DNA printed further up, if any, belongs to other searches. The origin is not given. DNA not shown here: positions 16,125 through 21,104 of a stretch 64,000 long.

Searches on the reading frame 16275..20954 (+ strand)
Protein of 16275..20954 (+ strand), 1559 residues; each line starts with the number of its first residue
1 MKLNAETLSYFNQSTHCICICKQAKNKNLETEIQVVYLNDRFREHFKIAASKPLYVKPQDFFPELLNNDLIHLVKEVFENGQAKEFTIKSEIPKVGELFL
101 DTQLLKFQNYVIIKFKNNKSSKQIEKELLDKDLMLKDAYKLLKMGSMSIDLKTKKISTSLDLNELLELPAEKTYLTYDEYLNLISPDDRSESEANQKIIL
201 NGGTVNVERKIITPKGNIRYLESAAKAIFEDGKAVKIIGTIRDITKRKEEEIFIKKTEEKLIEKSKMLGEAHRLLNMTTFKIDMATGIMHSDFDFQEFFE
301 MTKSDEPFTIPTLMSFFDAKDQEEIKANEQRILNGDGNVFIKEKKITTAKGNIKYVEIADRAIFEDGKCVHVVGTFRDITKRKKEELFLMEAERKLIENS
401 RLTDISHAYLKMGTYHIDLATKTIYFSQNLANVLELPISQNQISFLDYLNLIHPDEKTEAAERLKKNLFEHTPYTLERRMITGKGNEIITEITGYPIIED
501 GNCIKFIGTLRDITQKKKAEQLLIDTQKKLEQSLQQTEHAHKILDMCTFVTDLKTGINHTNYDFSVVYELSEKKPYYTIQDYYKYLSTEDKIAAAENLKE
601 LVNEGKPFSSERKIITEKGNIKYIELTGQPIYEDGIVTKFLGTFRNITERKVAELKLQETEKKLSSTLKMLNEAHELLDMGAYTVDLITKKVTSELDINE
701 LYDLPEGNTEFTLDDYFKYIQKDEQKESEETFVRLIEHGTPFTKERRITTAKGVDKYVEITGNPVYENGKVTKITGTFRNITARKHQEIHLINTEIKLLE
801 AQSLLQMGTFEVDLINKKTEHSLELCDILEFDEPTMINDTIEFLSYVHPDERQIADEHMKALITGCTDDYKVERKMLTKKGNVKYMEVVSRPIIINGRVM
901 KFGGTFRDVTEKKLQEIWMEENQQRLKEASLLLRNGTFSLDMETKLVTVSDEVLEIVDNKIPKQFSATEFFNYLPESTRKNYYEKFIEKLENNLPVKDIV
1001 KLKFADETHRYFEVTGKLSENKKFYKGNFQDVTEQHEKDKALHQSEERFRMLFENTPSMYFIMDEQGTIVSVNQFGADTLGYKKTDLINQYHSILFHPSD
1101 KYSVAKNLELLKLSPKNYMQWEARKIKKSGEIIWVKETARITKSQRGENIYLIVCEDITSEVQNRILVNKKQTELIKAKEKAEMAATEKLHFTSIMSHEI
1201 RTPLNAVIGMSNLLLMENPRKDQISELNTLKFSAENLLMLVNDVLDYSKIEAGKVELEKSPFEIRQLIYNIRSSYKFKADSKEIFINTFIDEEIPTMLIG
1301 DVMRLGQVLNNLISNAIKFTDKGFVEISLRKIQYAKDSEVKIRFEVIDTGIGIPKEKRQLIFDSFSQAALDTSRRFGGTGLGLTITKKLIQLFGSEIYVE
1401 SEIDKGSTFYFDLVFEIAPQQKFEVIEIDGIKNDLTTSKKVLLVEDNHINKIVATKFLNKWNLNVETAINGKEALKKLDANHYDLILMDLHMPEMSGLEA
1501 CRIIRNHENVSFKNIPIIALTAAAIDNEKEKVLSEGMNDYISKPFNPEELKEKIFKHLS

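Call 65: search_protein_families(library=ncbifam, max_evalue=0.00001, proteins=[window:16275-20954:+])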
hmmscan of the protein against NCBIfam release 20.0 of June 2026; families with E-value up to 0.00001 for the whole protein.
window:16275-20954:+ (1559 aa): 133 families (the best 25 are shown)
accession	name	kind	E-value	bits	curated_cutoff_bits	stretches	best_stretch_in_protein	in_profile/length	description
NF008318.0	PRK11107.1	equivalog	1.2e-105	354.5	890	2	1173-1466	277-564/920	two-component sensor histidine kinase BarA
TIGR02956.1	TMAO_torS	equivalog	1.4e-99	334.5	676.5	1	1168-1558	443-820/967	TMAO reductase system sensor histidine kinase/response regulator TorS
NF041947.1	LuxQ_Vibrio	equivalog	1.6e-96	324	1200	1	1039-1554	341-835/843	quorum-sensing autoinducer 2 sensor kinase/phosphatase LuxQ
NF008302.0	PRK11091.1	equivalog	1.5e-87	294.6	838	1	1173-1556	267-641/779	aerobic respiration two-component sensor histidine kinase ArcB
NF011874.0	PRK15347.1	equivalog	7.8e-83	279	852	2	1168-1421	377-621/921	two component system sensor kinase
NF045901.1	HisKinLetSLeg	equivalog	6.8e-82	275.8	1650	2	1159-1413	262-516/906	two-component system sensor histidine kinase LetS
TIGR00229.1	sensory_box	domain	2.3e-78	260.4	22.9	7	1044-1163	2-121/126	PAS domain S-box protein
NF038297.2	hybrid_HK_HrmK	equivalog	1.3e-77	261.9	725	1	1166-1554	212-604/607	hybrid histidine kinase/response regulator HrmK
NF047874.1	MASE3_PAS_HK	subfamily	3.4e-74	250.8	560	2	1031-1423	249-633/655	MASE3 domain-containing sensor histidine kinase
NF008099.0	PRK10841.1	equivalog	2.5e-71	240.7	920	2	1147-1411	435-686/949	two-component system sensor histidine kinase RcsC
NF008543.0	PRK11466.1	equivalog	2e-58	198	982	1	1173-1555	428-795/914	TMAO reductase system sensor histidine kinase/response regulator TorS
NF053781.1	cdiGMPphdstlr2612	equivalog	1.1e-56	192.3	1600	4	838-1166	502-834/1268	Tlr1612 family c-di-GMP phosphodiesterase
NF007420.1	PRK09959.1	equivalog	1.3e-55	188.6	1995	1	1149-1553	679-1069/1197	acid-sensing system histidine kinase EvgS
NF041880.1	EPS_EpsF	equivalog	4.3e-53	180.5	900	2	1037-1412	134-488/492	response regulator EpsF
NF041832.1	near_NosP_CTERM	subfamily_domain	1.7e-51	175.5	400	1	1183-1555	1-367/370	NahK/ErcS family hybrid sensor histidine kinase/response regulator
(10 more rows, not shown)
